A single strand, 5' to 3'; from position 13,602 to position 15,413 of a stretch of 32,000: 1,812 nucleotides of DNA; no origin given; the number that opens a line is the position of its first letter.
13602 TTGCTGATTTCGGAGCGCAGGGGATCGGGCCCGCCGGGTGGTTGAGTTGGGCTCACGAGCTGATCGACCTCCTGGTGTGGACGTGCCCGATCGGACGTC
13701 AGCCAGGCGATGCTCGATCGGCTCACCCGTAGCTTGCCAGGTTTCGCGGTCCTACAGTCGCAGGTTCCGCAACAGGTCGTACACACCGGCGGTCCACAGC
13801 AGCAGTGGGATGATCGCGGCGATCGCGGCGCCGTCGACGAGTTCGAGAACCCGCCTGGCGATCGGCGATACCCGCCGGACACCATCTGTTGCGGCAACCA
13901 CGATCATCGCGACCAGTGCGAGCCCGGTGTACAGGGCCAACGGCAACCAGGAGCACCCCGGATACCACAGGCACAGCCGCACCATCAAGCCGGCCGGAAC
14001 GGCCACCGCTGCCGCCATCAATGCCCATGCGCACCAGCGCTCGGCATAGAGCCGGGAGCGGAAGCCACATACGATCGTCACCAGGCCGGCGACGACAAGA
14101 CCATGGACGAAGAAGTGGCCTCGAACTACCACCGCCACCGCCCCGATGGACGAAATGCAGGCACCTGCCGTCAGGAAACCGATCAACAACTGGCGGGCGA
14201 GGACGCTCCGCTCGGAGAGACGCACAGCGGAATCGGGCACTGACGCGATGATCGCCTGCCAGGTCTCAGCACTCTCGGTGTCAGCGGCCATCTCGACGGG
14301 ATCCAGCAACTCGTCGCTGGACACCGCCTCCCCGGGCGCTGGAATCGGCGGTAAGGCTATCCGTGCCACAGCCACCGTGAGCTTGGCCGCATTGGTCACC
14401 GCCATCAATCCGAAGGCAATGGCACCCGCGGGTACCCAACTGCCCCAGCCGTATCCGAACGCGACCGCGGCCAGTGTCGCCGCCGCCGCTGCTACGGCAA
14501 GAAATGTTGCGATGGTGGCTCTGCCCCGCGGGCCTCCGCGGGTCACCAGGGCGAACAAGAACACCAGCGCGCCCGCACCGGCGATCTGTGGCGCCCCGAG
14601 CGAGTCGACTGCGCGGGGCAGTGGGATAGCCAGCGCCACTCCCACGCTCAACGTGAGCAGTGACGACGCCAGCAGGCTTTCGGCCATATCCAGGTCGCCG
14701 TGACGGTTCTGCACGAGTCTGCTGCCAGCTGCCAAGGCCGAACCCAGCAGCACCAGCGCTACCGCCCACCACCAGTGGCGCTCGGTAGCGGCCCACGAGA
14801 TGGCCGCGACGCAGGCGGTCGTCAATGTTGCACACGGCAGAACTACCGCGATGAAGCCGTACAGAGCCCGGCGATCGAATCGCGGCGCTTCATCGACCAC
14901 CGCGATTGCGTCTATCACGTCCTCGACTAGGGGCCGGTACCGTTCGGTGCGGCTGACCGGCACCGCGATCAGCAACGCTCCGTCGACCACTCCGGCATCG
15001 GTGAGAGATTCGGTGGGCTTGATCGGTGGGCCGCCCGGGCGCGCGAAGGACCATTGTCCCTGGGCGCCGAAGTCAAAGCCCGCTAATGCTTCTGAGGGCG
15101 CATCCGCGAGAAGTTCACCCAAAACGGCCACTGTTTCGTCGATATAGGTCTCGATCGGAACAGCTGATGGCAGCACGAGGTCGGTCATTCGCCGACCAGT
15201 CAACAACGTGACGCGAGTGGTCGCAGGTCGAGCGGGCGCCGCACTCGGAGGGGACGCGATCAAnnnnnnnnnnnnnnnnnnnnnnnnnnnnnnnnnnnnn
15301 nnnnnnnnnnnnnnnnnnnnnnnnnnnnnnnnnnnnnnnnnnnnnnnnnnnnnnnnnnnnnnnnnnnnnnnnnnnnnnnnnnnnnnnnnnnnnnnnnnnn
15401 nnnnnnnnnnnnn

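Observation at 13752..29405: ESX-1-type T7SS block (espE to eccD) that stops immediately after eccD and sits in a non-ESX neighbourhood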

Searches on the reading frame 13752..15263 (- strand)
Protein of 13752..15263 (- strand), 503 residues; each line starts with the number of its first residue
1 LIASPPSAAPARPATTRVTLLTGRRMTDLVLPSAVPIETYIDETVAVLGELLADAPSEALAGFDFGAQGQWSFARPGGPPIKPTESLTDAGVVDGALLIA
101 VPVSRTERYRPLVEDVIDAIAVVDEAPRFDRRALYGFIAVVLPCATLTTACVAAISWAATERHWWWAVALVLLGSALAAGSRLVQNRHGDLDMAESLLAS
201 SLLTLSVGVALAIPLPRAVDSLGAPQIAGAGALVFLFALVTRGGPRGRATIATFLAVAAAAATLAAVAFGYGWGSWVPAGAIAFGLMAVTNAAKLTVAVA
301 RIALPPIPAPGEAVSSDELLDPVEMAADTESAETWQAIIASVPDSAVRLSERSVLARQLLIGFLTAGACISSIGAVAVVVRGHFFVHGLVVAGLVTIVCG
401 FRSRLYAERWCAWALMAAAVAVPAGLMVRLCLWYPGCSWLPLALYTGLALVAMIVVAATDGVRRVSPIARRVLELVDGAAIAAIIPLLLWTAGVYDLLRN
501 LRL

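Call 4: search_protein_families(library=pfam, proteins=[window:13752-15263:-])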
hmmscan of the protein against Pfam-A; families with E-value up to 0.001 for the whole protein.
window:13752-15263:- (503 aa): 2 families
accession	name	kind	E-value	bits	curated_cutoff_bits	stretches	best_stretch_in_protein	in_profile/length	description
PF19053.6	EccD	-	3.7e-27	95.6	30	1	142-501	6-339/339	EccD-like transmembrane domain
PF08817.16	YukD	-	2.7e-17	63.7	27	1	16-99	2-75/76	WXG100 protein secretion system (Wss), protein YukD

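Call 8: find_encoding_contigs(protein=window:13752-15263:-, flank=10000, max_places=6)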
Protein window:13752-15263:- (503 aa): 2 contigs read that carry it; 1 place shown.
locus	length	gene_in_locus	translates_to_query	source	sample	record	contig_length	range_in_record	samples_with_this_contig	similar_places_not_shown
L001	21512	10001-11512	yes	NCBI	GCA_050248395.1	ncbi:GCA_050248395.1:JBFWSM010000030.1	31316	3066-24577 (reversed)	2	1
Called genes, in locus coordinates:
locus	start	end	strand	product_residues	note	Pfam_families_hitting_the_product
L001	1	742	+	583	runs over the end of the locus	PF21545:T7SS_EccA1_N, PF01078:Mg_chelatase (faint), PF05496:RuvB_N (weak), PF00004:AAA, PF17866:AAA_lid_6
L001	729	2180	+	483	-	PF05108:T7SS_ESX1_EccB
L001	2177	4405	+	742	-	PF01580:FtsK_SpoIIIE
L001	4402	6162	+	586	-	PF01580:FtsK_SpoIIIE, PF13191:AAA_16 (faint), PF13401:AAA_22 (faint), PF01580:FtsK_SpoIIIE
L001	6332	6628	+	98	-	PF00934:PE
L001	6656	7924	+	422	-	PF00823:PPE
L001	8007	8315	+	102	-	PF06013:WXG100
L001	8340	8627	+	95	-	PF06013:WXG100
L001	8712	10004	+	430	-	PF01656:CbiA, PF06564:CBP_BcsQ (faint), PF13614:AAA_31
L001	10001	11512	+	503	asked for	PF08817:YukD, PF19053:EccD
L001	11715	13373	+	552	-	PF01292:Ni_hydr_CYTB, PF00174:Oxidored_molyb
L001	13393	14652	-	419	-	PF07690:MFS_1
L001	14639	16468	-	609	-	PF07969:Amidohydro_3, PF01979:Amidohydro_1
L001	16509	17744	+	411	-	PF01266:DAO (faint), PF01494:FAD_binding_3, PF13450:NAD_binding_8 (weak)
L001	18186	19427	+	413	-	PF08240:ADH_N, PF00107:ADH_zinc_N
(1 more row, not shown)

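Call 10: find_related_loci(query=window:13752-15263:-, collection=genome_contigs, flank=10000)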
Query window:13752-15263:- (503 aa) in genome_contigs; peptide patterns used: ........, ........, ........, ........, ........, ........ (x = any residue, [..] = any of these).
258 stretches matched a pattern; 167 encode a relative of the query (tblastn E <= 1e-3); the best 80 are kept; 80 distinct loci.
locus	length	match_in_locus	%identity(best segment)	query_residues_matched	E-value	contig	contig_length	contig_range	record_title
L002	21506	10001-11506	73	5-503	0e+0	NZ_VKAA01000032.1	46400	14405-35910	Mycolicibacterium sp. 018/SC-01/001 NODE_32_length_46400_cov_34.281458, whole genome shotgun sequence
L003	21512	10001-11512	70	3-503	0e+0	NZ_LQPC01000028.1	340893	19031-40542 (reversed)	Mycolicibacterium iranicum strain DSM 45541 contig_34, whole genome shotgun sequence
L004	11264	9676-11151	74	12-503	0e+0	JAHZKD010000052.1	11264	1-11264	MAG: Actinomycetes bacterium isolate O_S4.2_bin.18 k141_127418, whole genome shotgun sequence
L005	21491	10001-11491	72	7-503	0e+0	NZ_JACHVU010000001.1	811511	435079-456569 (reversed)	Mycolicibacterium iranicum strain AT2.18 Ga0372454_01, whole genome shotgun sequence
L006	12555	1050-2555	72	5-503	0e+0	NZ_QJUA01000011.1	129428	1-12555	Mycobacterium kyogaense strain NCTC 11659 NODE_11_length_129428_cov_28.7415, whole genome shotgun sequence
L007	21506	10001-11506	73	5-503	0e+0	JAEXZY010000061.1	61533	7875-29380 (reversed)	MAG: Actinomycetes bacterium isolate OH_HDB_257 k127_534711, whole genome shotgun sequence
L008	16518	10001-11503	73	4-503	0e+0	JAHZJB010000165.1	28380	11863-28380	MAG: Actinomycetes bacterium isolate P_S1_bin.2 k141_1684269, whole genome shotgun sequence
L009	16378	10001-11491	72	7-503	0e+0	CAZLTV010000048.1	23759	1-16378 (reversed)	MAG TPA_asm: uncultured Mycobacterium sp. isolate SRP321284_co1_205 genome assembly, contig: NODE_2459_length_23759_cov_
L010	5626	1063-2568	71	5-503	0e+0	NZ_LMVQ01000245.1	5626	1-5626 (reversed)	Mycobacterium sp. NAZ190054 Contig_319, whole genome shotgun sequence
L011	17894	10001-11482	72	10-503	0e+0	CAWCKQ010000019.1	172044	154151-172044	MAG: uncultured Actinomycetota bacterium isolate MFD01721.bin.2.200 genome assembly, contig: contig_43461, whole genome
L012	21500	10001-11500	71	4-503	0e+0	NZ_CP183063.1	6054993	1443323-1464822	Mycolicibacterium sp. SCSIO 43805 chromosome, complete genome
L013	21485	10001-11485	67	10-503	0e+0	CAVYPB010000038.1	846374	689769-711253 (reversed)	MAG: uncultured Actinomycetota bacterium isolate MFD05513.bin.2.193 genome assembly, contig: contig_7618, whole genome s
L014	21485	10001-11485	67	10-503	0e+0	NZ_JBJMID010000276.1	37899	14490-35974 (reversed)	MAG: Mycobacterium sp. isolate H3_16_all_fractions_metab_conc_118_66_0 k255_6725807, whole genome shotgun sequence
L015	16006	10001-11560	69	6-503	0e+0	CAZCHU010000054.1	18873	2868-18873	MAG TPA_asm: uncultured Mycobacterium sp. isolate SRP334346_co1_78 genome assembly, contig: NODE_2520_length_18873_cov_2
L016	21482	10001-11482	69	10-503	0e+0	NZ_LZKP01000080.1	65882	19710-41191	Mycobacterium sp. E740 contig_170, whole genome shotgun sequence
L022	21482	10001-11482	69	10-503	0e+0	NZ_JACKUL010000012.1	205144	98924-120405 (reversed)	Mycolicibacterium flavescens strain DSM 43991 MFLAVDSM43991_contig000012, whole genome shotgun sequence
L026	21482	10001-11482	67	10-503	0e+0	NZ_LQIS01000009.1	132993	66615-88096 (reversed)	Mycobacterium sp. GA-1285 GCID_NTM_00012_NODE_17.ctg_1, whole genome shotgun sequence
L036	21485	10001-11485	68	10-503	0e+0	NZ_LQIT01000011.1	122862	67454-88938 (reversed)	Mycobacterium sp. GA-2829 GCID_NTM_00013_NODE_19.ctg_1, whole genome shotgun sequence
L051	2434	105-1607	67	4-503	0e+0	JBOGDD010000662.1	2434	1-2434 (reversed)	MAG: Mycobacterium sp. isolate H1-B2_metabat2.bin.29 k127_90633, whole genome shotgun sequence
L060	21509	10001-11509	66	3-503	0e+0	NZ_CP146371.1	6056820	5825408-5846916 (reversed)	Mycobacterium sp. AMU20-3851 chromosome, complete genome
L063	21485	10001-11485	66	10-503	0e+0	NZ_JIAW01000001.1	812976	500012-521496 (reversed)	Mycobacterium sp. URHB0044 N536DRAFT_scaffold00001.1_C, whole genome shotgun sequence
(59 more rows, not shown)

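Call 15: search_protein_families(library=pfam, proteins=[L012:11514-12275:+, L012:12326-15922:-, L012:16271-19156:-, L012:19504-21480:-, L008:11533-12498:+, L008:12565-13503:+, L008:11584-13512:-, L008:13295-14194:+, L008:15223-15993:+], max_evalue=0.01)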
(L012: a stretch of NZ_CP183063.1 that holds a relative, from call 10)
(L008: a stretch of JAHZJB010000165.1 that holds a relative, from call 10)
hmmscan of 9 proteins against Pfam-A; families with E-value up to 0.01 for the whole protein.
L012:11514-12275:+ (253 aa): 1 family
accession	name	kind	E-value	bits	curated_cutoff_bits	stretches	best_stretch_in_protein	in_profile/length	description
PF10824.14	T7SS_ESX_EspC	-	0.0071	17.2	23.5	1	7-94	5-98/100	Excreted virulence factor EspC, type VII ESX diderm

L012:12326-15922:- (1198 aa): 0 families

L012:16271-19156:- (961 aa): 0 families

L012:19504-21480:- (658 aa): 0 families

L008:11533-12498:+ (321 aa): 0 families

L008:12565-13503:+ (312 aa): 0 families

L008:11584-13512:- (642 aa): 4 families
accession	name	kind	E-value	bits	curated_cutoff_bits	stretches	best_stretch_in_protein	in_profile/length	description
PF14863.12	Alkyl_sulf_dimr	-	2.1e-60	203.6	26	1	377-515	1-139/139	Alkyl sulfatase dimerisation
PF14864.11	Alkyl_sulf_C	-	7.3e-34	117.1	27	1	524-642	3-125/125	Alkyl sulfatase C-terminal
PF00753.33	Lactamase_B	-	7.9e-23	81.9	22.7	1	115-340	2-196/196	Metallo-beta-lactamase superfamily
PF12706.13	Lactamase_B_2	-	6.4e-07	29.6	27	1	131-207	3-77/200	Beta-lactamase superfamily domain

L008:13295-14194:+ (299 aa): 0 families

L008:15223-15993:+ (256 aa): 1 family
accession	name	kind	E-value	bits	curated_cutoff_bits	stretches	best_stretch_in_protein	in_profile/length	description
PF00480.26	ROK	-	9.4e-10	38.9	22.9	1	11-157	2-142/294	ROK family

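Call 17: search_protein_families(library=pfam, proteins=[L060:11850-13421:-, L063:17917-19488:-, L051:1625-2383:+, L063:14553-15686:-, L060:14818-16164:-, L060:18093-19079:-, L036:19178-21223:-, L012:19504-21480:-, L022:12305-13687:-, L016:16524-18692:-], max_evalue=0.01)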
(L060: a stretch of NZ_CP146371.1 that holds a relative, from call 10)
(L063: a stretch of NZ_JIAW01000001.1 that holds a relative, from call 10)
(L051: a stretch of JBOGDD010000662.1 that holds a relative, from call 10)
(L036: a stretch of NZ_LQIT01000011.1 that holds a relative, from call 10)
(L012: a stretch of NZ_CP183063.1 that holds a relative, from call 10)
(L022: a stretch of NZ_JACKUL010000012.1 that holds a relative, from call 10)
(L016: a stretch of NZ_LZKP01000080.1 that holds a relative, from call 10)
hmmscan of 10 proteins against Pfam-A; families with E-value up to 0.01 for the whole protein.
L060:11850-13421:- (523 aa): 3 families
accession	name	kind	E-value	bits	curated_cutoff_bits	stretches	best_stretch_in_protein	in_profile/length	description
PF21856.2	EspB_PPE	-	1.3e-34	120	27.7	1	124-276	1-150/152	ESX-1 secretion-associated protein EspB, PPE domain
PF18625.7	EspB_PE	-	5e-10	40.2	29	1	11-82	2-74/77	ESX-1 secreted protein B PE domain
PF00823.25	PPE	-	8.9e-05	23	26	1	140-264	27-156/165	PPE family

L063:17917-19488:- (523 aa): 1 family
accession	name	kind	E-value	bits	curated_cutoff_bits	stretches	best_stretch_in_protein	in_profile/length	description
PF11203.13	EccE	-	5.3e-19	68.9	23.7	1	238-327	1-96/97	Putative type VII ESX secretion system translocon, EccE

L051:1625-2383:+ (252 aa): 1 family
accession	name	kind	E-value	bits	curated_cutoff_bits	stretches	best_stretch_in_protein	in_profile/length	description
PF10824.14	T7SS_ESX_EspC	-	0.0058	17.5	23.5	0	11-99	5-99/100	Excreted virulence factor EspC, type VII ESX diderm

L063:14553-15686:- (377 aa): 0 families

L060:14818-16164:- (448 aa): 1 family
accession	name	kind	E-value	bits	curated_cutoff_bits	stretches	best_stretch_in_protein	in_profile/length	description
PF00082.27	Peptidase_S8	-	4.6e-34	118.5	21.8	1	83-381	1-288/288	Subtilase family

L060:18093-19079:- (328 aa): 1 family
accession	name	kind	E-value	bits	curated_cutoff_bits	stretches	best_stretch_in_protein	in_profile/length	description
PF00381.24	PTS-HPr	-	4.7e-17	62.2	23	1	246-322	2-79/81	PTS HPr component phosphorylation site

L036:19178-21223:- (681 aa): 3 families
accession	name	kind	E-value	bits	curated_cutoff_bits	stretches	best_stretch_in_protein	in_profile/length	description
PF00359.27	PTS_EIIA_2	-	2.5e-29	102.6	27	1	10-150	2-141/144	Phosphoenolpyruvate-dependent sugar phosphotransferase system, EIIA 2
PF02302.22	PTS_IIB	-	1.9e-21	76.9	23.6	1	185-274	2-89/90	PTS system, Lactose/Cellobiose specific IIB subunit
PF25554.1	PTS_EIIB_BC_N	-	8.5e-05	23.1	27.4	1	187-278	7-83/88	PTS system fructose specific EIIB'BC N-terminal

L012:19504-21480:- (658 aa): 0 families

L022:12305-13687:- (460 aa): 5 families
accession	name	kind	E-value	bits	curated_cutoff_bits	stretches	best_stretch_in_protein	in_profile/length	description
PF00441.29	Acyl-CoA_dh_1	-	4.4e-45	153.9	22.4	1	255-398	7-149/150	Acyl-CoA dehydrogenase, C-terminal domain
PF02770.24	Acyl-CoA_dh_M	-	9.7e-25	87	33.3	1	125-220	1-97/97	Acyl-CoA dehydrogenase, middle domain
PF08028.16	Acyl-CoA_dh_2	-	3.2e-22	79.7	22.7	1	265-387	2-133/134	Acyl-CoA dehydrogenase, C-terminal domain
PF02771.21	Acyl-CoA_dh_N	-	2.5e-11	44.4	22.9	1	8-113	1-108/113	Acyl-CoA dehydrogenase, N-terminal domain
PF22924.1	ACOX_C_alpha1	-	0.006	16.8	27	0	338-388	108-158/169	Acyl-CoA oxidase, C-alpha1 domain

L016:16524-18692:- (722 aa): 2 families
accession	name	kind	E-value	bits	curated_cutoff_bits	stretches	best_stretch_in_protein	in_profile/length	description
PF13515.12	FUSC_2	-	6.5e-15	55.8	25.6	1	405-530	2-126/126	Fusaric acid resistance protein-like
PF04632.18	FUSC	-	9.1e-08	31.6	30.9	1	395-591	5-204/660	Fusaric acid resistance protein family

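Call 19: list_cluster_members(proteins=[window:13752-15263:-, window:16637-16924:-, window:16949-17257:-, window:30212-31276:-, window:5837-7078:-, window:23084-24535:-])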
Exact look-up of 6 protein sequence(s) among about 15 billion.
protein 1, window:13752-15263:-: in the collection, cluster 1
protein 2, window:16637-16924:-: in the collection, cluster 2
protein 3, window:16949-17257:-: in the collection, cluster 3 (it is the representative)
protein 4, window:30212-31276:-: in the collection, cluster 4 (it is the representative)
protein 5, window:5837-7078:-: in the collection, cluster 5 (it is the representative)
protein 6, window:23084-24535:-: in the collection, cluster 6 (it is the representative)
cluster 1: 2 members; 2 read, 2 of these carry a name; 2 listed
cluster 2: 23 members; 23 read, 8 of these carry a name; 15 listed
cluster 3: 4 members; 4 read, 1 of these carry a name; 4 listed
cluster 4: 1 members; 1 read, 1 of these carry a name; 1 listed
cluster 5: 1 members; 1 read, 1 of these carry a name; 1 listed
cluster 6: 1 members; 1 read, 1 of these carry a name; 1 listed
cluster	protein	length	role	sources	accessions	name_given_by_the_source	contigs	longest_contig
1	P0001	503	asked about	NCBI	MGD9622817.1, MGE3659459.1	MAG: type VII secretion integral membrane protein EccD [Mycolicibacterium sp.]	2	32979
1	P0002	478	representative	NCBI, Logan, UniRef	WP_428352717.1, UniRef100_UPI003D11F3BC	type VII secretion integral membrane protein EccD [Mycolicibacterium sp.] | type VII secretion integral membrane protein EccD n=1 Tax=Mycolicibacterium sp. ...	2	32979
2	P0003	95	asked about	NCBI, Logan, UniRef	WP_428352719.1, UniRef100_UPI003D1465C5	WXG100 family type VII secretion target [Mycolicibacterium sp.] | WXG100 family type VII secretion target n=1 Tax=Mycolicibacterium sp. TaxID=2320850 ...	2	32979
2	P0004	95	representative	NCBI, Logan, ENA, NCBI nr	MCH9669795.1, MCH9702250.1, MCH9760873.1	MAG: WXG100 family type VII secretion target [Actinomycetia bacterium] | WXG100 family type VII secretion target [Actinomycetes bacterium]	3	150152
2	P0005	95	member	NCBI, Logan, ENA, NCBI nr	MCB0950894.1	MAG: WXG100 family type VII secretion target [Mycobacterium sp.] | WXG100 family type VII secretion target [Mycobacterium sp.]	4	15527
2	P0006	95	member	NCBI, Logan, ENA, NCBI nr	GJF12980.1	ESAT-6-like protein EsxA [Mycolicibacterium cyprinidarum] | ESAT-6-like protein EsxA [Mycolicibacterium sp. NGTWS1803]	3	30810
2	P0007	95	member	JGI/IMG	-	6 kDa early secretory antigenic target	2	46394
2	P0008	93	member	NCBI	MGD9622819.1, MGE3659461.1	MAG: WXG100 family type VII secretion target [Mycolicibacterium sp.]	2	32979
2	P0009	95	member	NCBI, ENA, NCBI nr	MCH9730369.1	MAG: WXG100 family type VII secretion target [Actinomycetia bacterium] | WXG100 family type VII secretion target [Actinomycetes bacterium]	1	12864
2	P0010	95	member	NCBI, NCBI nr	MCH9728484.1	MAG: WXG100 family type VII secretion target [Actinomycetia bacterium] | WXG100 family type VII secretion target [Actinomycetes bacterium]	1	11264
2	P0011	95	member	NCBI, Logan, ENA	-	-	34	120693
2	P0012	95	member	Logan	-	-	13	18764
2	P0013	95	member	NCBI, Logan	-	-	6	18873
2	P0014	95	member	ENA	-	-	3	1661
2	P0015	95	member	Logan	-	-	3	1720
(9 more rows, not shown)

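Call 22: find_encoding_contigs(protein=P0006, flank=10000, max_places=3)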
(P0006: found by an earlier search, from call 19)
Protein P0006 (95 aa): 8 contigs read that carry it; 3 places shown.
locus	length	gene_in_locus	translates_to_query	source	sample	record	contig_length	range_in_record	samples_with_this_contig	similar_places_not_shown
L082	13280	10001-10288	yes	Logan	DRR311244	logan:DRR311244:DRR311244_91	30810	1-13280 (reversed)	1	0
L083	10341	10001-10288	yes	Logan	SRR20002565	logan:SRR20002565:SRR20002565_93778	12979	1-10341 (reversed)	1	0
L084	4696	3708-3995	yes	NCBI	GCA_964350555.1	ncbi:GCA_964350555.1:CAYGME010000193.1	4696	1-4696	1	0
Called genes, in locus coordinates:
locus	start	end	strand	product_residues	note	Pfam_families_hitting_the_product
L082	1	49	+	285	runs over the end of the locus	PF14011:ESX-1_EspG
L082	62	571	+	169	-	-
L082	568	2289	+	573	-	PF21545:T7SS_EccA1_N, PF05496:RuvB_N (faint), PF01078:Mg_chelatase (faint), PF00004:AAA, PF17866:AAA_lid_6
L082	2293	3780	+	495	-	PF05108:T7SS_ESX1_EccB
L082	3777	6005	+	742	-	PF01580:FtsK_SpoIIIE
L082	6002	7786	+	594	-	PF01580:FtsK_SpoIIIE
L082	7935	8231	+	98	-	PF00934:PE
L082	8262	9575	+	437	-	PF00823:PPE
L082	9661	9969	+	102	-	PF06013:WXG100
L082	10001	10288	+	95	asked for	PF06013:WXG100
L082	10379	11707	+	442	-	PF02374:ArsA_ATPase (weak), PF06564:CBP_BcsQ (weak), PF13614:AAA_31, PF01656:CbiA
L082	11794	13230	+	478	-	PF08817:YukD, PF19053:EccD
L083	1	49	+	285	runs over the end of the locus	PF14011:ESX-1_EspG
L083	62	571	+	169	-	-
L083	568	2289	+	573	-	PF21545:T7SS_EccA1_N, PF05496:RuvB_N (faint), PF01078:Mg_chelatase (faint), PF00004:AAA, PF17866:AAA_lid_6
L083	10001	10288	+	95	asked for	PF06013:WXG100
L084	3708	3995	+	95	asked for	PF06013:WXG100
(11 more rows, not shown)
